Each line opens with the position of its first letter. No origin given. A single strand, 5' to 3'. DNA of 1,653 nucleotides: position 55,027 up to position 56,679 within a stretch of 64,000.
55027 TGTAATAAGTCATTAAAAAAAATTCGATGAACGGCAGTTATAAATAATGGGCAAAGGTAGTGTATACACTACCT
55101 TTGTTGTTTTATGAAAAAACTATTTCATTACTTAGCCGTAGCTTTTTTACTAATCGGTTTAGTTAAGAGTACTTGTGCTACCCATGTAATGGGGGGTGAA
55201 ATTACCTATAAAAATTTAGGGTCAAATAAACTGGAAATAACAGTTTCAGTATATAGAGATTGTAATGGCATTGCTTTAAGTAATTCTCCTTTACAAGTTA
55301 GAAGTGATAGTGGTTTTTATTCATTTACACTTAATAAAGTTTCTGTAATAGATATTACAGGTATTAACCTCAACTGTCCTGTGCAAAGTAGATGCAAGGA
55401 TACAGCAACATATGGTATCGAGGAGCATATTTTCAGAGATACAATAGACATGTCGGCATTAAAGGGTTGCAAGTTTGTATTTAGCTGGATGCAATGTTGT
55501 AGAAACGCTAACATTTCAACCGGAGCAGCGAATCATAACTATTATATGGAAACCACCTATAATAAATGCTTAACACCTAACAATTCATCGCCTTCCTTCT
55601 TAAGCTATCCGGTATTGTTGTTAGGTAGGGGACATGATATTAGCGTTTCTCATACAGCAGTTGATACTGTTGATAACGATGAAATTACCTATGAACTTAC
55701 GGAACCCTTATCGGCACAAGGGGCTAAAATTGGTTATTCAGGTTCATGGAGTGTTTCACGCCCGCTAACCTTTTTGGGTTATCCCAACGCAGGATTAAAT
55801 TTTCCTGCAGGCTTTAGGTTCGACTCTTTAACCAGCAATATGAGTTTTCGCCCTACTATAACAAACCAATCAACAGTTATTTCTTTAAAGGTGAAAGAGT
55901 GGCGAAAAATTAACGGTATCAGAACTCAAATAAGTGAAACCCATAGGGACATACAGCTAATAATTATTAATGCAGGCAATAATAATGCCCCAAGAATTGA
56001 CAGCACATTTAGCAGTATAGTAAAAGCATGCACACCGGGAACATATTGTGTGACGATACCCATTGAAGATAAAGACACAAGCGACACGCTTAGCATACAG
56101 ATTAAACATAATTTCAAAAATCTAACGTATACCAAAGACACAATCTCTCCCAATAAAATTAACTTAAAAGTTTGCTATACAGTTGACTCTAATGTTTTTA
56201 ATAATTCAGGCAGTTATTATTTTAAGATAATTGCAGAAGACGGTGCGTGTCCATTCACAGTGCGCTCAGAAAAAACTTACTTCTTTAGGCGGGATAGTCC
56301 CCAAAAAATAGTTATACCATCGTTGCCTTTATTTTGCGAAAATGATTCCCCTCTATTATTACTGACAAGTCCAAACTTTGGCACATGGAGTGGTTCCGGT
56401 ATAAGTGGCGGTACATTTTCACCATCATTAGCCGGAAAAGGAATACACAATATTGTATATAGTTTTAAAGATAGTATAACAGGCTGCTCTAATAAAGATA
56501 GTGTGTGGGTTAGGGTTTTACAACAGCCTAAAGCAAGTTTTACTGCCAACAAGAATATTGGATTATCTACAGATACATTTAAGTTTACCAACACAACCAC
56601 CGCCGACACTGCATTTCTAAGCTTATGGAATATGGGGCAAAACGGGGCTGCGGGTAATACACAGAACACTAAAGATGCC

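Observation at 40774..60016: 19-kb array of six T9SS-secreted paralogs built on an unassigned Cys-rich N-terminal domain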

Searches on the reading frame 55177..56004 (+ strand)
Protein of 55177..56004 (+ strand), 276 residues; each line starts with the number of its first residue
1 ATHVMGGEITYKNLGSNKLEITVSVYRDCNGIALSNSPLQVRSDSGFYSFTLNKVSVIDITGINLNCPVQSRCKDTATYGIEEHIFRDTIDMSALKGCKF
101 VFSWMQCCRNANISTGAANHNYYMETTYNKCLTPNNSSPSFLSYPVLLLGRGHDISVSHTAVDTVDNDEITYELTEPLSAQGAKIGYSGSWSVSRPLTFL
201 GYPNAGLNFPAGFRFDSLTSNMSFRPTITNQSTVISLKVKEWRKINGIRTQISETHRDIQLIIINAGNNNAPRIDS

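Call 7: search_solved_structures(query=window:55177-56004:+, max_evalue=10)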
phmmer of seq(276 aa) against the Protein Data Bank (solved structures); distinct sequences matched with E-value up to 10: 2.
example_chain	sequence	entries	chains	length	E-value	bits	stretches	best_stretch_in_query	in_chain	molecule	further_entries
7m1t_A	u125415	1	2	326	0.15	14.4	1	192-272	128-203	Hemolysin, contains CBS domains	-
7m1u_A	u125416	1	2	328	0.15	14.4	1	192-272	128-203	Hemolysin, contains CBS domains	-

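Call 8: find_homologous_proteins(query=window:55177-56004:+)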
Query seq(276 aa) (276 aa): 14 proteins with E <= 0.001 among 502 candidates.
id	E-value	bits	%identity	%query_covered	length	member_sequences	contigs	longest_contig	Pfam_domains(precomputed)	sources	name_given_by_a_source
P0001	2.0e-100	353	58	96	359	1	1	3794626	-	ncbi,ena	-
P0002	1.3e-99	351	56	99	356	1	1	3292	-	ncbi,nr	ncbi:MAG TPA: hypothetical protein VEC12_11790, partial [Bacteroidia bacterium]|nr:hypothetical prot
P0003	3.2e-91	323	52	99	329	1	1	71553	-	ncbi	ncbi:MAG: hypothetical protein ACO1PI_14040, partial [Bacteroidota bacterium]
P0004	5.8e-86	306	50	99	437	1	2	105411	-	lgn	-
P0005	8.1e-71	256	47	99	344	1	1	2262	-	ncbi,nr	ncbi:MAG TPA: hypothetical protein VEC12_12185, partial [Bacteroidia bacterium]|nr:hypothetical prot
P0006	2.5e-60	222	53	67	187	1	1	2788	-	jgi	jgi:hypothetical protein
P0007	3.6e-58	215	57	64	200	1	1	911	-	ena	-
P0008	5.8e-52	195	58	48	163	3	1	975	-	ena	-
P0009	2.2e-43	166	36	99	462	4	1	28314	-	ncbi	ncbi:MAG: hypothetical protein JXQ87_12740, partial [Bacteroidia bacterium]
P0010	1.2e-37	148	36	100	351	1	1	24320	-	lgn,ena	-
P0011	2.1e-31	127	36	75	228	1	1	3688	-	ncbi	ncbi:MAG: hypothetical protein ACPGLV_12110, partial [Bacteroidia bacterium]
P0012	1.8e-22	98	39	54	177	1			-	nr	nr:hypothetical protein [Bacteroidota bacterium]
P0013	6.9e-15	73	34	100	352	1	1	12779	-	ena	-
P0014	4.6e-10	57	27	96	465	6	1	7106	-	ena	-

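Call 16: search_solved_structures(query=A2, max_evalue=10)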
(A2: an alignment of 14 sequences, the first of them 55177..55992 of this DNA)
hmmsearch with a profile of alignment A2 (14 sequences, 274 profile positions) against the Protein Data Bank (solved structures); distinct sequences matched with E-value up to 10: 1.
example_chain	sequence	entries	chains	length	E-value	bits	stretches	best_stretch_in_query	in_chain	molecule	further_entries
4m03_A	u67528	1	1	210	0.0003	23.7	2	205-243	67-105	Serine-rich adhesin for platelets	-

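Call 18: search_solved_structures(query=A2, max_evalue=10, show_alignments=1)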
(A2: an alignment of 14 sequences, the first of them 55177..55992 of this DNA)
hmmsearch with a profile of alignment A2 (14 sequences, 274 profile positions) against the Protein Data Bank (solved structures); distinct sequences matched with E-value up to 10: 1.
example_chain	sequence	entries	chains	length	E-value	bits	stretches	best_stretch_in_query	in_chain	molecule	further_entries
4m03_A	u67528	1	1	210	0.0003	23.7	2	205-243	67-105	Serine-rich adhesin for platelets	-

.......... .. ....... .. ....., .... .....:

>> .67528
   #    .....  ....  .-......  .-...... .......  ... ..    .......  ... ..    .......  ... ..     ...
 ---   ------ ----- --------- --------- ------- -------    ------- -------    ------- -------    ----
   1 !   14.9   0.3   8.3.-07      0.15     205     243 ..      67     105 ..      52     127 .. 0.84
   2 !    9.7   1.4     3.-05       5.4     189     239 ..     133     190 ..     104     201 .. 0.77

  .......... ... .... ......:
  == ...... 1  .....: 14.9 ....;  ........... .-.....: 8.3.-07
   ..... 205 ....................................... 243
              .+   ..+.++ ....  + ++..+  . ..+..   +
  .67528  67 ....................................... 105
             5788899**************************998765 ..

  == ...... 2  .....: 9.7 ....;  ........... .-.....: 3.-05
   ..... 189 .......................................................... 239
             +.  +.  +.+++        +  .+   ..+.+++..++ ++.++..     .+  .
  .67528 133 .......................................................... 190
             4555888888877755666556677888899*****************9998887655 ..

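Call 23: predict_structure(alignment_id=A2)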
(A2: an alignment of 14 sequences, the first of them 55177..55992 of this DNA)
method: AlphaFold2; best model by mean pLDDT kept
length: 272 residues; sequences in the alignment: 14
mean_pLDDT: 86.6   pTM: 0.86
mean pLDDT of the five models: 86.6, 85.4, 85.0, 84.5, 81.4
residues with pLDDT >= 90: 141; 70-90: 103; 50-70: 23; < 50: 5
segments of 3 or more residues with pLDDT < 50: 203-205
pLDDT, mean of each block of 10 residues (from residue 1): 84 91 91 81 93 93 69 81 95 90 90 89 93 86 89 88 83 95 90 90 54 88 90 94 90 93 76 49
secondary structure, 60 per line:
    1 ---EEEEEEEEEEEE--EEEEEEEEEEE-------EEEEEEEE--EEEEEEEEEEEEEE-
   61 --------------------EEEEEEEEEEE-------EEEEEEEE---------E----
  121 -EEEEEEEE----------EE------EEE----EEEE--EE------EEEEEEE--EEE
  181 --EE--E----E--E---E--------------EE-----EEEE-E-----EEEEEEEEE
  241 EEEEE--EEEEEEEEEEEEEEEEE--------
elements in order: E4-15 E18-28 E36-43 E46-59 E81-91 E99-106 E122-129 E148-150 E155-158 E169-175 E178-180 E221-224 E232-245 E248-264

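Call 25: fold_search(model_id=the predicted structure, library=pdb)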
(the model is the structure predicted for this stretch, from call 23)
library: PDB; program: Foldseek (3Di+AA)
matches with E <= 10: 927; with E <= 0.001: 0
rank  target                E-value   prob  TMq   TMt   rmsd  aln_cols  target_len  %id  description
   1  4mng_E                4.4e-03  0.60  0.20  0.22  17.4       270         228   11  Structure of the DP10.7 TCR with CD1d-sulfatide (released 2013-12-18)
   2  3fku_T                5.4e-03  0.72  0.22  0.25  16.8       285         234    8  Crystal structure of influenza hemagglutinin (H5) in complex with a broadly neutralizing antibody F10 (released 2009-02-24)
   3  3b5h_D                7.0e-03  0.72  0.20  0.27  18.9       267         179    7  Crystal structure of the extracellular portion of HAb18G/CD147 (released 2008-05-06)
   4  2c5d_C                1.0e-02  0.75  0.22  0.29  24.2       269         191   10  Structure of a minimal Gas6-Axl complex (released 2005-12-19)
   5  8ezm_H                1.0e-02  0.69  0.25  0.27  17.7       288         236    7  Pfs25 in complex with transmission-reducing antibody AS01-63 (released 2023-08-16)
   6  6cbp_A                1.0e-02  0.41  0.20  0.22  18.2       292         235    6  Crystal structure of the single chain variable fragment of the DH270.6 bnAb in complex with the Man9-V3 glycopeptide (released 2018-02-21)
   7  5c2b                  1.4e-02  0.41  0.19  0.21  18.2       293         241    7  anti-CXCL13 parental scFv - 3B4 (released 2015-11-04)
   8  7b17_B                1.4e-02  0.25  0.19  0.20  20.5       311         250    8  SARS-CoV-spike RBD bound to two neutralising nanobodies. (released 2021-02-10)
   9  1f97                  1.5e-02  0.63  0.24  0.30  22.3       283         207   11  SOLUBLE PART OF THE JUNCTION ADHESION MOLECULE FROM MOUSE (released 2001-01-10)
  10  8j23_F                2.0e-02  0.30  0.19  0.21  18.6       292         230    8  Cryo-EM structure of FFAR2 complex in apo state (released 2024-04-17)
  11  6wha_E                2.4e-02  0.25  0.18  0.19  19.0       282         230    7  HTR2A bound to 25-CN-NBOH in complex with a mini-Galpha-q protein, beta/gamma subunits and an active-state stabilizing (released 2020-09-23)
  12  5dzv_B                2.9e-02  0.33  0.23  0.13  29.9       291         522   10  Protocadherin alpha 7 extracellular cadherin domains 1-5 (released 2016-05-04)
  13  6s5w_A                3.4e-02  0.97  0.24  0.51   6.7       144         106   13  Structure of Rib domain 'Rib Long' from Lactobacillus acidophilus (released 2019-12-11)
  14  2y25_B                3.6e-02  0.23  0.23  0.20  29.3       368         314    8  Crystal structure of the myomesin domains My11-My13 (released 2011-12-21)
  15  2x9z                  4.4e-02  0.10  0.16  0.16  20.3       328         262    8  STRUCTURE OF THE PILUS BACKBONE (RRGB) FROM STREPTOCOCCUS PNEUMONIAE (released 2010-06-30)
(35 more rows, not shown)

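Call 26: search_protein_representatives(alignment_id=A2)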
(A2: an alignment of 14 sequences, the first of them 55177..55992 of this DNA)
Query: 14 sequences, 274 profile positions. Proteins with E-value up to 0.001 (for the whole library): 11475; up to 1e-10: 8287; up to 1e-30: 3268. The best 150 are listed.
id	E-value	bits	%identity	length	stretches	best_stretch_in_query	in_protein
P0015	5.7e-123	426.2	-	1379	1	1-274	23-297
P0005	4.8e-117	406.8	-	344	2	5-274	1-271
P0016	3.0e-116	404.2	-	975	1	1-273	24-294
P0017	8.9e-112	389.5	-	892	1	1-274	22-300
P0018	4.9e-110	383.8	-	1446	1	1-274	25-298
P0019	7.0e-108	376.7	-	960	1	1-274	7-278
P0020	6.5e-104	363.7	-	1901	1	1-274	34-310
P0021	2.4e-103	361.8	-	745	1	1-270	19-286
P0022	1.3e-101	356.2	-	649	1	1-273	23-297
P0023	1.0e-100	353.3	-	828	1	1-274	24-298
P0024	1.0e-100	353.2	-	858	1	1-274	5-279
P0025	2.0e-100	352.3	-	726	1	1-274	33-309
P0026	5.8e-99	347.5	-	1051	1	1-272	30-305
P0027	6.9e-99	347.3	-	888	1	1-274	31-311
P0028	3.1e-98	345.1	-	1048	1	1-274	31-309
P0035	7.6e-94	330.7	-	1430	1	2-274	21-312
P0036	8.7e-94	330.5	-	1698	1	1-269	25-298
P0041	3.6e-92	325.2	-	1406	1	1-274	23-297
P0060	2.4e-86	306.1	-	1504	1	2-270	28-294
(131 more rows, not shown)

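Call 29: find_encoding_contigs(protein=P0016, flank=2000, max_places=3)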
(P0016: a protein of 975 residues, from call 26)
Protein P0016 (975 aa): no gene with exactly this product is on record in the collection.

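Call 31: search_protein_families(library=pfam, alignment_id=A3, max_evalue=0.0001)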
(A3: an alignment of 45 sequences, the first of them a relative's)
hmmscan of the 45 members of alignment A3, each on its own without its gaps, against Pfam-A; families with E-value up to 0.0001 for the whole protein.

A. member 1, P0015 (1379 aa): 3 families
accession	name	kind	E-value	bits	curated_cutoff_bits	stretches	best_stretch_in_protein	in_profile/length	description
PF18911.6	PKD_4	-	1.1e-21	77.1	27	2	1138-1210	4-74/85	PKD domain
PF00801.26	PKD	-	1.7e-09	38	23.5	1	1152-1208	14-69/80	PKD domain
PF13585.12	CHU_C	-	1e-07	32.4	27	1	1319-1375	2-57/86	CHU_C Type IX secretion signal domain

B. families by the number of members that match (of 45 scanned): 10 families
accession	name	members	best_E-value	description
PF18911.6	PKD_4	30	5.8e-102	PKD domain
PF18962.6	Por_Secre_tail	26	4.1e-13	Secretion system C-terminal sorting domain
PF00801.26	PKD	22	1.3e-39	PKD domain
PF13585.12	CHU_C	13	7e-18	CHU_C Type IX secretion signal domain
PF13573.12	SprB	3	4e-33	SprB repeat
PF19081.6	Ig_7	1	9.9e-08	Ig-like domain CHU_C associated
PF22352.2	K319L-like_PKD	1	6.3e-07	K319L-like, PKD domain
PF05345.18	He_PIG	1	1.9e-05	Putative Ig domain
PF16820.11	PKD_3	1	4.8e-05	PKD-like domain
PF08329.16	ChitinaseA_N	1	9.5e-05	Chitinase A, N-terminal domain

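Call 32: find_encoding_contigs(protein=P0001, flank=10000, max_places=3)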
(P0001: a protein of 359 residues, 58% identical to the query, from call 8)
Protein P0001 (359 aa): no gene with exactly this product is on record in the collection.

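Call 61: list_cluster_members(proteins=[P0015, P0018, P0020, P0021, P0022, P0026, P0035, P0036, P0041, P0060])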
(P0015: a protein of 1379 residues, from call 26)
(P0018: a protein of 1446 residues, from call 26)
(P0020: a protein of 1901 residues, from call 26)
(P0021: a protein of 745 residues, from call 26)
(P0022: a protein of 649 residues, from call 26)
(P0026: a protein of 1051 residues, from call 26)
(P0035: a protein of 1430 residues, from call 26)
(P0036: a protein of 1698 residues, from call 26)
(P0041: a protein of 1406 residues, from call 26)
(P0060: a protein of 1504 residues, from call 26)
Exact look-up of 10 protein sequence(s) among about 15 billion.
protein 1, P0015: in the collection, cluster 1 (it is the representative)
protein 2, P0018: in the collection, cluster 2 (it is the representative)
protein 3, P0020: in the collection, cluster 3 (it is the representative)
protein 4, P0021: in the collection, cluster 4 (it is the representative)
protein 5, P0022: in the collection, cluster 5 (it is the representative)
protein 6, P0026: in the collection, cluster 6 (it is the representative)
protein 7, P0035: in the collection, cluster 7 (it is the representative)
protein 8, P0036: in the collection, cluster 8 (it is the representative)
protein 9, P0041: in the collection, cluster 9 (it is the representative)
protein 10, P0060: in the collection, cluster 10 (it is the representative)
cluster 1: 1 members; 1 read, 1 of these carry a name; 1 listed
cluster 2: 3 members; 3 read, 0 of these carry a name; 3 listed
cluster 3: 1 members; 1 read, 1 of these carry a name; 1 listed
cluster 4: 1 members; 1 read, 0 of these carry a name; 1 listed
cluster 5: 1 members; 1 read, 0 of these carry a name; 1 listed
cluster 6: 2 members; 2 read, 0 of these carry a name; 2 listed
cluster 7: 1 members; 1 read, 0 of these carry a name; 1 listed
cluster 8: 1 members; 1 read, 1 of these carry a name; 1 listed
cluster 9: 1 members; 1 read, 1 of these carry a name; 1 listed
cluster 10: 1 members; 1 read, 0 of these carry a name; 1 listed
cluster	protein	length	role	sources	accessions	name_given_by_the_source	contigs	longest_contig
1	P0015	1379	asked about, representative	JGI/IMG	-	PKD repeat protein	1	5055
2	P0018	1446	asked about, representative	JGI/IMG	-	-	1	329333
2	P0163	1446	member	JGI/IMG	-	-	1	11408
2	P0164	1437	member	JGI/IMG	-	-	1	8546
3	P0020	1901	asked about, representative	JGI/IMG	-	gliding motility-associated-like protein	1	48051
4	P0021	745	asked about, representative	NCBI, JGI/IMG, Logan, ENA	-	-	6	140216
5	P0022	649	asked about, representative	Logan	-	-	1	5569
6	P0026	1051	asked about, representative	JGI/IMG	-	-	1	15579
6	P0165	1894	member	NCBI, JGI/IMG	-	-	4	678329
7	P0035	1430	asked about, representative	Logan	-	-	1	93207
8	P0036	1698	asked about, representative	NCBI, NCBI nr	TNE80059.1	MAG: PKD domain-containing protein [Bacteroidetes bacterium] | MAG: PKD domain-containing protein [Bacteroidota bacterium]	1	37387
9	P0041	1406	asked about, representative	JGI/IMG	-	gliding motility-associated-like protein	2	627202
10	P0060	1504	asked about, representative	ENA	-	-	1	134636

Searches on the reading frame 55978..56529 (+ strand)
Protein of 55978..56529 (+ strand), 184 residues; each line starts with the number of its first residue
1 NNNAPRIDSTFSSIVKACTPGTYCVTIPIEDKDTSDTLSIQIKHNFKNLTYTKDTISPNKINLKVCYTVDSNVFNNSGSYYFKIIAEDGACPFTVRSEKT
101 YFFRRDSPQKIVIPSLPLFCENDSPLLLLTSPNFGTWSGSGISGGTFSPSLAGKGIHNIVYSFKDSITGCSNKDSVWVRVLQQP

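Call 41: search_protein_families(library=pfam, proteins=[window:55978-56529:+], max_evalue=10)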
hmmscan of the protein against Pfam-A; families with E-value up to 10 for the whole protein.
seq(184 aa): 3 families
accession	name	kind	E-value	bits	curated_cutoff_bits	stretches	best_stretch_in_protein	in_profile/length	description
PF18981.6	InlK_D3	-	0.00093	19.7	25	1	6-42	35-71/75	Internalin K domain (D3/D4)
PF24295.1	DUF7480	-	0.054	14.2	27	1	21-87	11-77/100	Domain of unknown function (DUF7480)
PF10342.15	Kre9_KNH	-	0.11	13.7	24.6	1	20-89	10-80/94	Kre9/KNH-like N-terminal Ig-like domain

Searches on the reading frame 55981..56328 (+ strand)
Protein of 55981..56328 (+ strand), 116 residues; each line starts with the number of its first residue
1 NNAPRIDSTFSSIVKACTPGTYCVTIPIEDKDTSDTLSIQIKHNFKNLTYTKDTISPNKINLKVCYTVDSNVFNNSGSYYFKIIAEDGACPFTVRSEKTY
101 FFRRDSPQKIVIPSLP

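Call 70: search_solved_structures(query=A6, max_evalue=1)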
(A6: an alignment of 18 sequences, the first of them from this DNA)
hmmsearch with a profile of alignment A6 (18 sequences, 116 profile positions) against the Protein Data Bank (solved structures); distinct sequences matched with E-value up to 1: 22.
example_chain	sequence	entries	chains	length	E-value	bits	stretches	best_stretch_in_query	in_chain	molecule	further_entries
8pn5_A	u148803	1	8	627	0.28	14.7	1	31-94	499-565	DUF3472 domain-containing protein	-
8pn3_A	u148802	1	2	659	0.37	14.4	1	31-94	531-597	DUF3472 domain-containing protein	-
8pmu_A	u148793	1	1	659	0.37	14.4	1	31-94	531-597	DUF3472 domain-containing protein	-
1k85_A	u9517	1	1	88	0.38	14.3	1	29-92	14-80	CHITINASE A1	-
2gtx_A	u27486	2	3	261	0.4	14.3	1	54-89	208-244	Methionine aminopeptidase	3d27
1c21_A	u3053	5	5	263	0.4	14.2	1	54-89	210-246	METHIONINE AMINOPEPTIDASE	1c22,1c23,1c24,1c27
2gg0_A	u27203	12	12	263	0.4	14.2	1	54-89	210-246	Methionine aminopeptidase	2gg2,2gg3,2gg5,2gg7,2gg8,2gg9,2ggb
6n0a_A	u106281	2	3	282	0.4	14.2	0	66-87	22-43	Major pilin backbone protein T-antigen | T18.1 Major pilin backbone protein T-antigen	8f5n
2gu4_A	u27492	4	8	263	0.4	14.2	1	54-89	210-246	Methionine aminopeptidase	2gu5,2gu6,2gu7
1yvm_A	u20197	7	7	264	0.4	14.2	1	54-89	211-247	Methionine aminopeptidase | PROTEIN (METHIONINE AMINOPEPTIDASE)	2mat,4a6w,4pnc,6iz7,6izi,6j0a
1mat_A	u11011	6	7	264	0.4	14.2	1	54-89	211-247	METHIONYL AMINOPEPTIDASE | Methionine aminopeptidase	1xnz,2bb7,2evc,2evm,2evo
4a6v_A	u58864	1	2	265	0.4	14.2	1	54-89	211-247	METHIONINE AMINOPEPTIDASE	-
2p98_A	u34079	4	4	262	0.41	14.2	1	54-89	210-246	Methionine aminopeptidase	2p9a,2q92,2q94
3mat_A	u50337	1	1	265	0.41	14.2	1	54-89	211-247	METHIONINE AMINOPEPTIDASE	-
2p99_A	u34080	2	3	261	0.41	14.2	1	54-89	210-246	Methionine aminopeptidase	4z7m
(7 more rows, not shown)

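Call 71: search_protein_families(library=pfam, alignment_id=A6, max_evalue=0.1)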
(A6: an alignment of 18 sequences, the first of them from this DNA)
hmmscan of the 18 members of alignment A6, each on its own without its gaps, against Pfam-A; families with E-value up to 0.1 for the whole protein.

A. member 1, seq(116 aa): 3 families
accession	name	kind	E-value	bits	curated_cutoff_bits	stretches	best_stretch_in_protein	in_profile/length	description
PF18981.6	InlK_D3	-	0.00027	21.4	25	1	5-41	35-71/75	Internalin K domain (D3/D4)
PF24295.1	DUF7480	-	0.017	15.8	27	1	20-87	11-78/100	Domain of unknown function (DUF7480)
PF10342.15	Kre9_KNH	-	0.045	14.9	24.6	1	19-88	10-80/94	Kre9/KNH-like N-terminal Ig-like domain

B. families by the number of members that match (of 18 scanned): 13 families
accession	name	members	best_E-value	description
PF05345.18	He_PIG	6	0.0062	Putative Ig domain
PF17963.7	Big_9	4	0.0011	Bacterial Ig domain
PF24910.1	Ig_SIBA-E_3rd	2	0.0097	Integrin beta-like protein A-E, third Ig-like domain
PF18911.6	PKD_4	2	0.062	PKD domain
PF18981.6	InlK_D3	1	0.00027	Internalin K domain (D3/D4)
PF22352.2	K319L-like_PKD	1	0.00075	K319L-like, PKD domain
PF07532.17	Big_4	1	0.01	Bacterial Ig-like domain (group 4)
PF14524.12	Wzt_C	1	0.011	Wzt C-terminal domain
PF24337.1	DUF7505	1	0.011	Domain of unknown function (DUF7505)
PF24295.1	DUF7480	1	0.017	Domain of unknown function (DUF7480)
PF11386.13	VERL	1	0.036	Vitelline envelope receptor for lysin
PF04960.20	Glutaminase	1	0.041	Glutaminase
PF10342.15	Kre9_KNH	1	0.045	Kre9/KNH-like N-terminal Ig-like domain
